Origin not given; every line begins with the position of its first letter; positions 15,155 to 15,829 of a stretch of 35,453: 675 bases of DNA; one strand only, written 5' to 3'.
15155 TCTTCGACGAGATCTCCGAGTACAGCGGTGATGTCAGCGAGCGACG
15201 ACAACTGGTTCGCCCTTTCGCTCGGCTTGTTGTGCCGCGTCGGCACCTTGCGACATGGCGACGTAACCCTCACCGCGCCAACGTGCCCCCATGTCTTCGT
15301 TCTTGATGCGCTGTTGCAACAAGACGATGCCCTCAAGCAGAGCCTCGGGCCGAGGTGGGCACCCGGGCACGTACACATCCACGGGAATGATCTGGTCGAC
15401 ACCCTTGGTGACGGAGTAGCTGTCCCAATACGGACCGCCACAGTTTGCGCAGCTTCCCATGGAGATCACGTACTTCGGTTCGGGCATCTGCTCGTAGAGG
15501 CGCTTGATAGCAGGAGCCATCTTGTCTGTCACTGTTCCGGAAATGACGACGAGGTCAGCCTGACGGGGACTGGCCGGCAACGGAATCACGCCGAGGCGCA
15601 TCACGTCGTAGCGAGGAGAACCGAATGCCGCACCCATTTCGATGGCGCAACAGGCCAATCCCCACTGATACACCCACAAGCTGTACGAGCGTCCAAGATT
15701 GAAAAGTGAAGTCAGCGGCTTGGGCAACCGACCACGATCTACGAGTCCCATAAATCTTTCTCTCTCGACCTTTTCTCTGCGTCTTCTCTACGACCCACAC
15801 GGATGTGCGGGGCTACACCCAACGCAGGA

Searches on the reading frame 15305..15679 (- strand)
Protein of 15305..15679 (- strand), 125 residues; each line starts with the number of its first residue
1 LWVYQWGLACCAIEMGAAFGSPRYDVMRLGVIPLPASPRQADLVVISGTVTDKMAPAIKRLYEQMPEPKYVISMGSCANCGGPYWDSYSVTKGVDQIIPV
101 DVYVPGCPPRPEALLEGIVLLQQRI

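Call 52: search_solved_structures(query=window:15305-15679:-, max_evalue=1e-20, show_alignments=4)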
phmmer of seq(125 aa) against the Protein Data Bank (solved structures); distinct sequences matched with E-value up to 1e-20: 43.
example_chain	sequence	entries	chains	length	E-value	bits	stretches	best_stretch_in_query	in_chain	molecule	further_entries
5lc5_B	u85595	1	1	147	2.7e-48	166.9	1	1-125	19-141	NADH dehydrogenase [ubiquinone] iron-sulfur protein 7, mitochondrial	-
6g2j_B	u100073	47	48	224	2.9e-48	166.8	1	1-125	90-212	NADH dehydrogenase [ubiquinone] iron-sulfur protein 7, mitochondrial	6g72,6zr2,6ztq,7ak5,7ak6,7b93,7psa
7zeb_6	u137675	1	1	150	2.9e-48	166.8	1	1-125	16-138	NADH dehydrogenase [ubiquinone] iron-sulfur protein 7, mitochondrial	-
7v2c_C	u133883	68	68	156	3.2e-48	166.7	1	1-125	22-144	NADH dehydrogenase [ubiquinone] iron-sulfur protein 7,mitochondrial | NADH dehydrogenase [ubiquinone] iron-sulfur protein 7, mitochondrial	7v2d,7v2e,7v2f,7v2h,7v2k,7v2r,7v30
9w2u_B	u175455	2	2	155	3.2e-48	166.7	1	1-125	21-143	NADH dehydrogenase [ubiquinone] iron-sulfur protein 7, mitochondrial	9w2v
7zd6_6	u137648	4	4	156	3.3e-48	166.7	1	1-125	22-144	NADH dehydrogenase [ubiquinone] iron-sulfur protein 7, mitochondrial | Complex I-20kD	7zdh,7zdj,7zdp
5ldw_B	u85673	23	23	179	4.1e-48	166.4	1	1-125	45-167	NADH dehydrogenase [ubiquinone] iron-sulfur protein 7, mitochondrial | Mitochondrial complex I, PSST subunit | NADH:ubiquinone oxidoreductase core subunit S7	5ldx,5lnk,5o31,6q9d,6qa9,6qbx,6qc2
5xtb_C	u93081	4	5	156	4.4e-48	166.3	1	1-125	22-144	NADH dehydrogenase [ubiquinone] iron-sulfur protein 7, mitochondrial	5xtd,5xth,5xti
9ti4_E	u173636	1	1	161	4.7e-48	166.2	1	1-125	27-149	NADH dehydrogenase [ubiquinone] iron-sulfur protein 7, mitochondrial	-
7vxu_C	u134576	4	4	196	5.8e-48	165.9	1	1-125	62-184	Complex I-20kD | NADH dehydrogenase [ubiquinone] iron-sulfur protein 7, mitochondrial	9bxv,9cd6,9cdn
8qby_B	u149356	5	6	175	6.1e-48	165.8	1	5-125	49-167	NADH-quinone oxidoreductase subunit B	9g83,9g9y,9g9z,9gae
7qsd_B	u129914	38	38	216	6.5e-48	165.7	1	1-125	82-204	NADH dehydrogenase [ubiquinone] iron-sulfur protein 7, mitochondrial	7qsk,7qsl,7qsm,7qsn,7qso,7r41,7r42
6zk9_6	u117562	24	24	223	7e-48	165.6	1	1-125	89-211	Mitochondrial complex I, PSST subunit | Complex I-20kD | NADH dehydrogenase [ubiquinone] iron-sulfur protein 7, mitochondrial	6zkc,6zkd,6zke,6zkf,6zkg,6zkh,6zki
5gpn_a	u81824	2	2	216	7.5e-48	165.5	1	1-125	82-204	NADH dehydrogenase [ubiquinone] iron-sulfur protein 7 | NADH dehydrogenase [ubiquinone] iron-sulfur protein 7, mitochondrial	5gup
9cwt_C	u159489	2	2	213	9.1e-48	165.2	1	1-125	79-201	NADH dehydrogenase [ubiquinone] iron-sulfur protein 7, mitochondrial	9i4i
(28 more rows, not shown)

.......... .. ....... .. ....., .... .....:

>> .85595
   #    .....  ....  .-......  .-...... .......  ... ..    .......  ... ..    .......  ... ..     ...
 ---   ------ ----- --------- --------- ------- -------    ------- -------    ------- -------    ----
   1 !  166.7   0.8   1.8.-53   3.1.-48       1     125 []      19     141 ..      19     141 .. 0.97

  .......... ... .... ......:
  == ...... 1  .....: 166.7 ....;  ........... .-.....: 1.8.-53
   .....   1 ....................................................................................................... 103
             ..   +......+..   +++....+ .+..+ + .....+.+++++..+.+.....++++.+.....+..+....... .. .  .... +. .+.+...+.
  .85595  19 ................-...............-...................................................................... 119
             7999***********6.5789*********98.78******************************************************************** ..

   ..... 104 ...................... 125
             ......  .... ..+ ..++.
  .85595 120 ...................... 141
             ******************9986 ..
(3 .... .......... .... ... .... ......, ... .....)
